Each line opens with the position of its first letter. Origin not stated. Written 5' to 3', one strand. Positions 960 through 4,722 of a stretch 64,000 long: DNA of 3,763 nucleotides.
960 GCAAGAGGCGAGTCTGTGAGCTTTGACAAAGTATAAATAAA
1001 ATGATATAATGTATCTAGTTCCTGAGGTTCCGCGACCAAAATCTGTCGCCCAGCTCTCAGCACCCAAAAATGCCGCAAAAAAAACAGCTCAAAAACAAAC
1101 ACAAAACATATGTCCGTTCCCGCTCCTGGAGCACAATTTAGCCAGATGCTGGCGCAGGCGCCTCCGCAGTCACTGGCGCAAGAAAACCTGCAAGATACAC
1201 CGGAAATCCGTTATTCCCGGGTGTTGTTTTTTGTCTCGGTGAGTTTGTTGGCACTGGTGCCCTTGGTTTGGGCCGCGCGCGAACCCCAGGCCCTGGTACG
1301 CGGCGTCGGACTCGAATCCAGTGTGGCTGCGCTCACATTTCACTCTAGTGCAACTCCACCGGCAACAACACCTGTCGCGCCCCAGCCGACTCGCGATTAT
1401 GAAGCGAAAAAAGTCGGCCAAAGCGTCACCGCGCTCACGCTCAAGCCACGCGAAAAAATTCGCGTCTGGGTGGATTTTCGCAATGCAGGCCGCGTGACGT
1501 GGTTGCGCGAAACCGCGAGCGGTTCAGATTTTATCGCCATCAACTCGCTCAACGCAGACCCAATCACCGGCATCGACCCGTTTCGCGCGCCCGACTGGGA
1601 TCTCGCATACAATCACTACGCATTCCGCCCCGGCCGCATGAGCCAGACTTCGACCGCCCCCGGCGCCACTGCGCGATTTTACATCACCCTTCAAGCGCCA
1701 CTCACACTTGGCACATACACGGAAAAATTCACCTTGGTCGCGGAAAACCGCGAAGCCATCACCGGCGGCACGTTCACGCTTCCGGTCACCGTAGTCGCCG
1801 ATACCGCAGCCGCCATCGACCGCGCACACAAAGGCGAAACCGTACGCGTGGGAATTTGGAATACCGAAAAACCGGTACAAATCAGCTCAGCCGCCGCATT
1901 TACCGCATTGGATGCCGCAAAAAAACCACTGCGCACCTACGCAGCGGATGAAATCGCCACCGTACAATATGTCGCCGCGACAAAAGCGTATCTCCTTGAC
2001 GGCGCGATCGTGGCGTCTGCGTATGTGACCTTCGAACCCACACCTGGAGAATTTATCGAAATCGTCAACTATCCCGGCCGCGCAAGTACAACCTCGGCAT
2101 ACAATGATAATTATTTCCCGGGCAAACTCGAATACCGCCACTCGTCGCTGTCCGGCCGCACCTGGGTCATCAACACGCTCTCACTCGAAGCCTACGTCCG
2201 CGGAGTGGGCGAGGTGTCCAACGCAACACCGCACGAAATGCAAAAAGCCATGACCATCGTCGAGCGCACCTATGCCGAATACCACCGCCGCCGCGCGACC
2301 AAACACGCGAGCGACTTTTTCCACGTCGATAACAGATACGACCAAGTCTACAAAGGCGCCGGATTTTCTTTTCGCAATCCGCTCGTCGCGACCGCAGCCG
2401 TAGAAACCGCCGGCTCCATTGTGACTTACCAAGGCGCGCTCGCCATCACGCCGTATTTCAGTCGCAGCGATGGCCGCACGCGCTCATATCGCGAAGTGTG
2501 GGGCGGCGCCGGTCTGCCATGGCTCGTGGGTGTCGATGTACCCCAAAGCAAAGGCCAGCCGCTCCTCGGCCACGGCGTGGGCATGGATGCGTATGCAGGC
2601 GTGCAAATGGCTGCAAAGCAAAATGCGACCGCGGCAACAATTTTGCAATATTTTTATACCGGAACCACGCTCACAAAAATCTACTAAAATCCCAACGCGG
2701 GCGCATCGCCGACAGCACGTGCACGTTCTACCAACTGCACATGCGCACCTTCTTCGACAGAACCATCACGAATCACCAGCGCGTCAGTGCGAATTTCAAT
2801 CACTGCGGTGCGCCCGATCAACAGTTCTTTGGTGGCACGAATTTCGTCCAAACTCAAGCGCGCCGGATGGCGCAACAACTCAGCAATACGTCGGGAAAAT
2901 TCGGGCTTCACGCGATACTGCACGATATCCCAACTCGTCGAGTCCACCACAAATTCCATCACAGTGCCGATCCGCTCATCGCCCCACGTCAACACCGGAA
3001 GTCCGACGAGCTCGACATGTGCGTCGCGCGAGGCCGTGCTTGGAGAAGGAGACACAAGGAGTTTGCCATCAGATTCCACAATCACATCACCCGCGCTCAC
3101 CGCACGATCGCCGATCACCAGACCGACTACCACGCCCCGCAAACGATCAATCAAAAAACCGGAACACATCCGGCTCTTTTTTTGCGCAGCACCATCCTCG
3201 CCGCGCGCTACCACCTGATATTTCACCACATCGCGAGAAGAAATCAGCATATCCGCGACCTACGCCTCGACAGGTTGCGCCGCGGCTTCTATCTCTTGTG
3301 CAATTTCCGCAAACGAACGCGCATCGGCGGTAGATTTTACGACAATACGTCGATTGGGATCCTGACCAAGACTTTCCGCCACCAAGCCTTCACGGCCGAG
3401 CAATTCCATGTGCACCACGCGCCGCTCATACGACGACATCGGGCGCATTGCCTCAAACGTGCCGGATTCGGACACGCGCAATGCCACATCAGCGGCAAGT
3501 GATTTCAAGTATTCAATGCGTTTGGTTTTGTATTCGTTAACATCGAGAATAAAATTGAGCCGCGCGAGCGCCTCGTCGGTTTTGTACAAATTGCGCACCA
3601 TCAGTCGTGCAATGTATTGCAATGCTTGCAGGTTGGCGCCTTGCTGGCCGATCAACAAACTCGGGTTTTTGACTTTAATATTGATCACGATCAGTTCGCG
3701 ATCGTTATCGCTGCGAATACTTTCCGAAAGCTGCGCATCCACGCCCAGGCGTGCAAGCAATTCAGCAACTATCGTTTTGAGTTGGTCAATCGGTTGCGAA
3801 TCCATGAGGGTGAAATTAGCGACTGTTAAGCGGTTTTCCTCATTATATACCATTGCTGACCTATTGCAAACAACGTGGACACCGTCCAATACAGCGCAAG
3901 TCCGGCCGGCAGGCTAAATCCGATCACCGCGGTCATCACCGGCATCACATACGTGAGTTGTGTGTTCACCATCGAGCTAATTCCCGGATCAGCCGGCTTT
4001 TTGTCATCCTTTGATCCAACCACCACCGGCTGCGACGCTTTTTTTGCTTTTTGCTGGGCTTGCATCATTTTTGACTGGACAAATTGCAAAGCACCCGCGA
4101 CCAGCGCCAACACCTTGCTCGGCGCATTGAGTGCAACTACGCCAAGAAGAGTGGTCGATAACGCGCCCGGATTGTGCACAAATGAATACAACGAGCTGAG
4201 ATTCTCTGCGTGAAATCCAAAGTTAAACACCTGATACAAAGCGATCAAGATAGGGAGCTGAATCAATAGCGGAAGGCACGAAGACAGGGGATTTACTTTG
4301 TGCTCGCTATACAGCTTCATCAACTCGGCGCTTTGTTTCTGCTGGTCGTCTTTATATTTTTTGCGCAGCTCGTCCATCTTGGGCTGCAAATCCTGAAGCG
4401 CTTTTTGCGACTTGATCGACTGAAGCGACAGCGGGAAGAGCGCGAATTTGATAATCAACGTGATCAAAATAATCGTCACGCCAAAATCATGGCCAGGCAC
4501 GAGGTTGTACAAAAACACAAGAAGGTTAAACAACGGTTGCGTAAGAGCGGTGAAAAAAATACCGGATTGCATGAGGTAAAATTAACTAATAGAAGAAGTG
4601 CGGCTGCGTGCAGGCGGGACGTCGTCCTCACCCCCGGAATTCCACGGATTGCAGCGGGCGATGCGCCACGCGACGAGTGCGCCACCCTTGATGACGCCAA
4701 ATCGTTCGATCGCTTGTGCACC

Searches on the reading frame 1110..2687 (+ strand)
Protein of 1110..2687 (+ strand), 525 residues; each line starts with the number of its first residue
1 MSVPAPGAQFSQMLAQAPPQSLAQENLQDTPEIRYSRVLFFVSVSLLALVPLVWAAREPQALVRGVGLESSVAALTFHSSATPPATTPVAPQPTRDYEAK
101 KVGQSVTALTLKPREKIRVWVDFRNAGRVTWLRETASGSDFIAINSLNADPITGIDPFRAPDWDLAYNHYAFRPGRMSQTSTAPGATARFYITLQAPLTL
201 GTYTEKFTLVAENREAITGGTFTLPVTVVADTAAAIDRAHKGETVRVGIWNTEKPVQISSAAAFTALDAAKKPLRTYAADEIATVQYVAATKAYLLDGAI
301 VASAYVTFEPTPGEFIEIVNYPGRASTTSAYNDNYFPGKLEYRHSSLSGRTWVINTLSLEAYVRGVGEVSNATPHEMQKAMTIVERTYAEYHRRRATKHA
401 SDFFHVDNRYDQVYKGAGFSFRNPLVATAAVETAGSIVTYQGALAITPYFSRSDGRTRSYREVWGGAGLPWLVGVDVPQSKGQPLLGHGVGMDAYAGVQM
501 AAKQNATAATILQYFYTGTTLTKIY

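Call 29: search_protein_families(library=pfam, proteins=[window:1110-2687:+], max_evalue=0.0001)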
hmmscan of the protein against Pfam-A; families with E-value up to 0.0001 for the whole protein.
window:1110-2687:+ (525 aa): 1 family
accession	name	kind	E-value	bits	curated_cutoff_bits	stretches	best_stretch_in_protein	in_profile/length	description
PF08486.15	SpoIID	-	6.2e-11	43.2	23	1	349-440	3-97/97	Stage II sporulation protein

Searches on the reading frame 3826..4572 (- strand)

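Call 29: search_protein_families(library=pfam, proteins=[window:3826-4572:-], max_evalue=0.0001)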
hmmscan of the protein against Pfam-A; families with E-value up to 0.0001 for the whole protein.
window:3826-4572:- (248 aa): 1 family
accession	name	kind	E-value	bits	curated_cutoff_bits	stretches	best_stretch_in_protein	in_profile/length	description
PF02096.25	60KD_IMP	-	5.2e-57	192.8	35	1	30-245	1-163/163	60Kd inner membrane protein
